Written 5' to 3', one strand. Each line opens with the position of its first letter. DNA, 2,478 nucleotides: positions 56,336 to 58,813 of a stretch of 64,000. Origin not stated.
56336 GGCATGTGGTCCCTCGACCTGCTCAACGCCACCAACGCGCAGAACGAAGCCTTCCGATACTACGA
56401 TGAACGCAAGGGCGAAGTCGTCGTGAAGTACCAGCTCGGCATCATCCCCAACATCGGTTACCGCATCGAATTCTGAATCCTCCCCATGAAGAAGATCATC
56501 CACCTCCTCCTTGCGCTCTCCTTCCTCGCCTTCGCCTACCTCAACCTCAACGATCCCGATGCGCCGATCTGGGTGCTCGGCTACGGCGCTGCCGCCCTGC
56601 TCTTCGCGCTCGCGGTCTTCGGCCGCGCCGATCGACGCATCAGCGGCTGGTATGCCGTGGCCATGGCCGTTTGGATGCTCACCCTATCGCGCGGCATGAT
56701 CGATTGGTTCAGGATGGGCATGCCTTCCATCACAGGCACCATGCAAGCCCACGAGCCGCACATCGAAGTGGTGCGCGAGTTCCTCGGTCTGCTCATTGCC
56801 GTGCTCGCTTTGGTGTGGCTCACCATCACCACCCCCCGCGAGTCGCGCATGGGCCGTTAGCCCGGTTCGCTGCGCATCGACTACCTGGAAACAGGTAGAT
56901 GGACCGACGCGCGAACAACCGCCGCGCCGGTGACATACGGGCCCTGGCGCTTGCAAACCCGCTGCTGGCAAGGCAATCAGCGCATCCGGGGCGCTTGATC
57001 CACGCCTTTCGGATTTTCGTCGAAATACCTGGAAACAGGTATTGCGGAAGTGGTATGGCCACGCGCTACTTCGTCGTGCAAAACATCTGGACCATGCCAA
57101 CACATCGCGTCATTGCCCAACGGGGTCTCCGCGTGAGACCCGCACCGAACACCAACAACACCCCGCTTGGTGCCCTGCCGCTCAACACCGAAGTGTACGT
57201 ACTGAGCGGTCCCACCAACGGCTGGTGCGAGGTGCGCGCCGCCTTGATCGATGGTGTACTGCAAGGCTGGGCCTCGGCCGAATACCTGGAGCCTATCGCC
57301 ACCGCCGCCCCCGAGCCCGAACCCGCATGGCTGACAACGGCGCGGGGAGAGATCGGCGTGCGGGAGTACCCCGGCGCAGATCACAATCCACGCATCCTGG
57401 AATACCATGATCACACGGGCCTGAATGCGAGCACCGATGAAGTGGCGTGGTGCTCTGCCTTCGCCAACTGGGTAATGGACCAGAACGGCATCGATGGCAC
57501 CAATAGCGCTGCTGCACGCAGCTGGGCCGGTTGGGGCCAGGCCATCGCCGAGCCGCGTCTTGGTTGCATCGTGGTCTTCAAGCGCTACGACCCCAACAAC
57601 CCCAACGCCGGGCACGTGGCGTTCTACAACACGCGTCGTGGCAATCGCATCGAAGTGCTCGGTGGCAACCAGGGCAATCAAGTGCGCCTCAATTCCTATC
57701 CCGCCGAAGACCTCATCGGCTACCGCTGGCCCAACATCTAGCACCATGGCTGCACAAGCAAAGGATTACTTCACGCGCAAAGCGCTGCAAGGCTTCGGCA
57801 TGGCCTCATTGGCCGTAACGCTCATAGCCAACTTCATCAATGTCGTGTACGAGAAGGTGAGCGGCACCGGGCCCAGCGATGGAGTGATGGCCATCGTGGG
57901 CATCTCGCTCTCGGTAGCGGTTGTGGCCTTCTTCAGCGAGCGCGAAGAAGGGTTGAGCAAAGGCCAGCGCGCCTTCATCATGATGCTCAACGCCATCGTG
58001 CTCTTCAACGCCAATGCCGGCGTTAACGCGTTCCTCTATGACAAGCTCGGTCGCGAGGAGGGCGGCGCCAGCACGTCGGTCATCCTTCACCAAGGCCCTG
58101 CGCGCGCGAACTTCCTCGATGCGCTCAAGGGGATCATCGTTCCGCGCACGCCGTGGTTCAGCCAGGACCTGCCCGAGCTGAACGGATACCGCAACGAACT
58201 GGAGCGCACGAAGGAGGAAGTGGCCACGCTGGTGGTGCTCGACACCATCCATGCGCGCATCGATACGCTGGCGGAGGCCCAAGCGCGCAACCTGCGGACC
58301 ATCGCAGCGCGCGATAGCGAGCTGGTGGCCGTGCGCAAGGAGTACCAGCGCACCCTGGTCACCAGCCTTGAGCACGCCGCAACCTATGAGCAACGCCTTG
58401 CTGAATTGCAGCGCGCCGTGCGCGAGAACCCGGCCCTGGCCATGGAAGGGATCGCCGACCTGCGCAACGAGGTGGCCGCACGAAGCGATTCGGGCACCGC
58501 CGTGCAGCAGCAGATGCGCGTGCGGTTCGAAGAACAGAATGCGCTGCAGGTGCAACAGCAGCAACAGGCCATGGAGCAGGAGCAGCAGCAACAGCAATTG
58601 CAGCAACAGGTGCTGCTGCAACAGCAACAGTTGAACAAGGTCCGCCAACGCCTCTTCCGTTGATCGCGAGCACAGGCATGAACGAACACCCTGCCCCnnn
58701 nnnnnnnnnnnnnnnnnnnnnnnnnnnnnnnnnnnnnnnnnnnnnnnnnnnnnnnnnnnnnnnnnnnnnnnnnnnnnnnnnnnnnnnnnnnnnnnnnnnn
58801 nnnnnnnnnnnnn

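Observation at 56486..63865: Tight seven-gene operon of uncharacterised proteins led by an SH3b plus NlpC/P60-like (TIGR02594-type) hydrolase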

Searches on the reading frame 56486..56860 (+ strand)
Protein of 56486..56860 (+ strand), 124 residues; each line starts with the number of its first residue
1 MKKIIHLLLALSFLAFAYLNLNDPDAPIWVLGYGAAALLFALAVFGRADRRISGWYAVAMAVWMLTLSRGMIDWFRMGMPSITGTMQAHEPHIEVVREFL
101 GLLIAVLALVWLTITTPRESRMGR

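Call 3: search_protein_families(library=pfam, proteins=[window:56486-56860:+], max_evalue=0.1)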
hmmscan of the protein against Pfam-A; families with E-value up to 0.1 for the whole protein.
window:56486-56860:+ (124 aa): 3 families
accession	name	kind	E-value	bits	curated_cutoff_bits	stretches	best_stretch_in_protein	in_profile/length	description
PF15071.11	TMEM220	-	4.6e-21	75.8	27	1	13-112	2-98/100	Transmembrane family 220, helix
PF17197.9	DUF5134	-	8.2e-05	23.1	29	1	3-115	6-122/152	Domain of unknown function (DUF5134)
PF03779.20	SPW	-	0.02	15.8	31.5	0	7-65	11-65/93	SPW repeat domain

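Call 4: search_protein_families(library=ncbifam, proteins=[window:56486-56860:+], max_evalue=0.1)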
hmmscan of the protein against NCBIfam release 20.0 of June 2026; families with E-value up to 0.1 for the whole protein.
window:56486-56860:+ (124 aa): 1 family
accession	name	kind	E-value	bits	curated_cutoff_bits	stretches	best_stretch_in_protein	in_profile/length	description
TIGR04206.1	near_ArtA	hypoth_equivalog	0.011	15.8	90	1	27-76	65-114/139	TIGR04206 family protein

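Call 5: search_protein_families(library=padloc, proteins=[window:56486-56860:+], max_evalue=0.1)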
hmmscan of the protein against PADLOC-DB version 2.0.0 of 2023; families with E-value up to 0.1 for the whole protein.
window:56486-56860:+ (124 aa): 0 families

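Call 8: search_protein_families(library=phrogs, proteins=[window:56486-56860:+], max_evalue=0.1)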
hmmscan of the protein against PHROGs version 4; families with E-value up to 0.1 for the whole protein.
window:56486-56860:+ (124 aa): 0 families

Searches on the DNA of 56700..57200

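Call 114: search_rna_families(source=window, start=56700, end=57200, threshold=evalue, max_evalue=1)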
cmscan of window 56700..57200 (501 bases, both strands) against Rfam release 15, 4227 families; matches with E-value up to 1: 0.
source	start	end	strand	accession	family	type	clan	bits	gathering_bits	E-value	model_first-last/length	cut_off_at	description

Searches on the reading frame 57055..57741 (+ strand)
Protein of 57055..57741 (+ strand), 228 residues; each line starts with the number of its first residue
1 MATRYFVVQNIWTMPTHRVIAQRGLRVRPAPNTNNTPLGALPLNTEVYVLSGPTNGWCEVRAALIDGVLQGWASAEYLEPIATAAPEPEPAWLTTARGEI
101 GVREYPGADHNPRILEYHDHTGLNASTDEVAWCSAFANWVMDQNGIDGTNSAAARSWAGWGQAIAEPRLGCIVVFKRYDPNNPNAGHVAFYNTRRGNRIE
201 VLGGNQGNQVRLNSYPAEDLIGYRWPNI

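Call 3: search_protein_families(library=pfam, proteins=[window:57055-57741:+], max_evalue=0.1)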
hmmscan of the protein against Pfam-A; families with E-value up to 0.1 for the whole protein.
window:57055-57741:+ (228 aa): 4 families
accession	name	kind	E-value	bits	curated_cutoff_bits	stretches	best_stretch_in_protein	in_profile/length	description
PF05257.22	CHAP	-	2.4e-08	34.8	26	1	128-205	4-81/81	CHAP domain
PF08239.17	SH3_3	-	9.8e-08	32.5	27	1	24-79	2-54/54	Bacterial SH3 domain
PF10030.15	DUF2272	-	0.046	14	27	0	126-154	41-70/191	Uncharacterized protein conserved in bacteria (DUF2272)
PF00877.26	NLPC_P60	-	0.048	14.1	23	1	131-192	14-72/105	NlpC/P60 family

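Call 4: search_protein_families(library=ncbifam, proteins=[window:57055-57741:+], max_evalue=0.1)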
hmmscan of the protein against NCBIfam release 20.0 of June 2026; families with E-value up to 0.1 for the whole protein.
window:57055-57741:+ (228 aa): 2 families
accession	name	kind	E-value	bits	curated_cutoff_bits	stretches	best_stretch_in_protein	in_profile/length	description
TIGR02594.1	TIGR02594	subfamily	3.3e-36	124.5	70.55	1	91-225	1-132/132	TIGR02594 family protein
NF040678.1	EntFM_CwpFM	equivalog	0.00048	19.2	720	0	129-223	335-427/430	enterotoxin EntFM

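Call 5: search_protein_families(library=padloc, proteins=[window:57055-57741:+], max_evalue=0.1)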
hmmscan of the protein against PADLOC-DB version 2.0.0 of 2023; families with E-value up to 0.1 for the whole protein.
window:57055-57741:+ (228 aa): 0 families

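Call 8: search_protein_families(library=phrogs, proteins=[window:57055-57741:+], max_evalue=0.1)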
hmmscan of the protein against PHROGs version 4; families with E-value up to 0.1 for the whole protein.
window:57055-57741:+ (228 aa): 7 families
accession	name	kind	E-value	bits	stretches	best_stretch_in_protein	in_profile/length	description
phrog_1259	-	tail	8.9e-35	120.7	1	84-227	983-1130/1179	baseplate hub subunit and tail lysozyme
phrog_1794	-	lysis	0.0002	21.9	1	18-81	272-330/336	amidase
phrog_329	-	tail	0.0019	17.5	1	133-219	563-645/949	minor tail protein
phrog_21825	-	lysis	0.005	17.3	1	93-166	8-94/289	endolysin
phrog_21357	-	lysis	0.0067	16.9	1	94-210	9-132/225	endolysin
phrog_9589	-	lysis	0.0068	17.3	1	93-156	8-75/281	endolysin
phrog_18955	-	unknown function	0.018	14.6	1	13-84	205-267/483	-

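Call 55: search_solved_structures(query=window:57055-57741:+, max_evalue=0.01, show_alignments=2)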
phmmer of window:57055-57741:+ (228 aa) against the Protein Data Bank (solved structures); distinct sequences matched with E-value up to 0.01: 0.

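Call 75: search_dna_similar(query=window:57055-57741:+, collection=phages, mode=protein, max_evalue=0.001, max_rows=12)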
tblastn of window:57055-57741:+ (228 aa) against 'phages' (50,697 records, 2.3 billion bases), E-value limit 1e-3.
Records with a match: 589; places in all: 589; records where one place covers at least 80% of the query: 0.
Best place of each record, by identity: <60% 589.
By first word of the organism name: Salmonella 164; Vibrio 94; Pseudomonas 57; Klebsiella 45; Escherichia 32; Flavobacterium 29; Rhizobium 25; Dickeya 20; Proteus 14; Caulobacter 14; and 29 more.
By host as written in the record: - 102; Pseudomonas aeruginosa 28; Salmonella enterica 26; Salmonella enterica subsp. enterica serovar Enteritidis PT1 21; Klebsiella pneumoniae 19; Vibrio cholerae 19; Salmonella enterica subsp. enterica serovar Typhimurium 14; Flavobacterium psychrophilum 950106-1/1 13; and 178 more.
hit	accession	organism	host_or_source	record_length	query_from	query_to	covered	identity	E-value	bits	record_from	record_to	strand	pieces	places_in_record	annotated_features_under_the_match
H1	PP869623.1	Serratia phage Kevin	Serratia sp.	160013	97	226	57%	51.9%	2e-36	141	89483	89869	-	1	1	baseplate wedge protein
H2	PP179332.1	Pseudomonas phage Cygsa01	Pseudomonas syringae JD03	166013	97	227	57%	50.8%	1e-34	135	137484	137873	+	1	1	hypothetical protein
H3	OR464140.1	Salmonella phage CRW-SP2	Salmonella enterica subsp. enterica ...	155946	97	226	57%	51.1%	2e-35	138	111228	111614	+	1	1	baseplate central spike complex protein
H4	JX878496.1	Serratia phage phiMAM1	Serratia sp.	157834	97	226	57%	50.4%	7e-36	139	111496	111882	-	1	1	baseplate hub subunit and tail lysozyme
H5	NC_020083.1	Serratia phage phiMAM1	Serratia sp.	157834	97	226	57%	50.4%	7e-36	139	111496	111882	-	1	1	baseplate hub subunit and tail lysozyme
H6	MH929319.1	Serratia phage vB_SmaA_3M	Serratia marcescens 2170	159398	97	226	57%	50.4%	8e-36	139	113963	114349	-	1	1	putative baseplate hub subunit and tail lysozyme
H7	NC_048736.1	Serratia phage vB_SmaA_3M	Serratia marcescens 2170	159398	97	226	57%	50.4%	8e-36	139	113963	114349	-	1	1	baseplate hub subunit and tail lysozyme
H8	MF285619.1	Serratia phage 2050H1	Serratia marcescens wk2050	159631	97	226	57%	50.4%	8e-36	139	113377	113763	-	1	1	baseplate hub subunit and tail lysozyme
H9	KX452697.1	Serratia phage KNP4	Serratia sp.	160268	97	226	57%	50.4%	8e-36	139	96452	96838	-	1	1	record has no annotation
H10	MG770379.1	Klebsiella phage vB_KpnM_KpS110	Klebsiella pneumoniae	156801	97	226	57%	50.4%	1e-35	138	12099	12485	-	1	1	baseplate hub subunit with lysozyme motif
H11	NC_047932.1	Klebsiella phage vB_KpnM_KpS110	Klebsiella pneumoniae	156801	97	226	57%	50.4%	1e-35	138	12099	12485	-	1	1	baseplate hub subunit and tail lysozyme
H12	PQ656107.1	Klebsiella phage KP6F1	Klebsiella pneumoniae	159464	97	226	57%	50.4%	2e-35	137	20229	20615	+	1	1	hypothetical protein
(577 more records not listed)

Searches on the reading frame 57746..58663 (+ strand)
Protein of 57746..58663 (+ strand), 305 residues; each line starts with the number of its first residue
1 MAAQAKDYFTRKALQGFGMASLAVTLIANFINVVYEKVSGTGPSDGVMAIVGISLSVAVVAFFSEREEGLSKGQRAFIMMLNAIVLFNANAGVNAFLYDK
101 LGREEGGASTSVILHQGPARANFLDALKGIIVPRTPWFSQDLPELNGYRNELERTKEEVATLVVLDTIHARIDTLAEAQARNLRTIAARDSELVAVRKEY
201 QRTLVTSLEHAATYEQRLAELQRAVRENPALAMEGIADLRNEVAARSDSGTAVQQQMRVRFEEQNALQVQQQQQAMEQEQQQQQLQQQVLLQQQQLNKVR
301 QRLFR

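Call 3: search_protein_families(library=pfam, proteins=[window:57746-58663:+], max_evalue=0.1)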
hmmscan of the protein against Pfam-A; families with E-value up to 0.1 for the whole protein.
window:57746-58663:+ (305 aa): 0 families

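Call 4: search_protein_families(library=ncbifam, proteins=[window:57746-58663:+], max_evalue=0.1)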
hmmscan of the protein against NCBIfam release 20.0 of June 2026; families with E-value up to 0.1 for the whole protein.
window:57746-58663:+ (305 aa): 0 families

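Call 5: search_protein_families(library=padloc, proteins=[window:57746-58663:+], max_evalue=0.1)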
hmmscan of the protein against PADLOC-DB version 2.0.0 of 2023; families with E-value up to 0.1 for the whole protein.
window:57746-58663:+ (305 aa): 1 family
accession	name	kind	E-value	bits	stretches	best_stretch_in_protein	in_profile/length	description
PDLC05062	PDC-S66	-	0.058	10.8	1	170-295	8-135/282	-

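Call 8: search_protein_families(library=phrogs, proteins=[window:57746-58663:+], max_evalue=0.1)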
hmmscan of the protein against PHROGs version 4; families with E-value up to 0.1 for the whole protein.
window:57746-58663:+ (305 aa): 1 family
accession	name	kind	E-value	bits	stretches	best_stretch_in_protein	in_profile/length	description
phrog_24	-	tail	0.077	12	1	161-302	547-695/1151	tail length tape measure protein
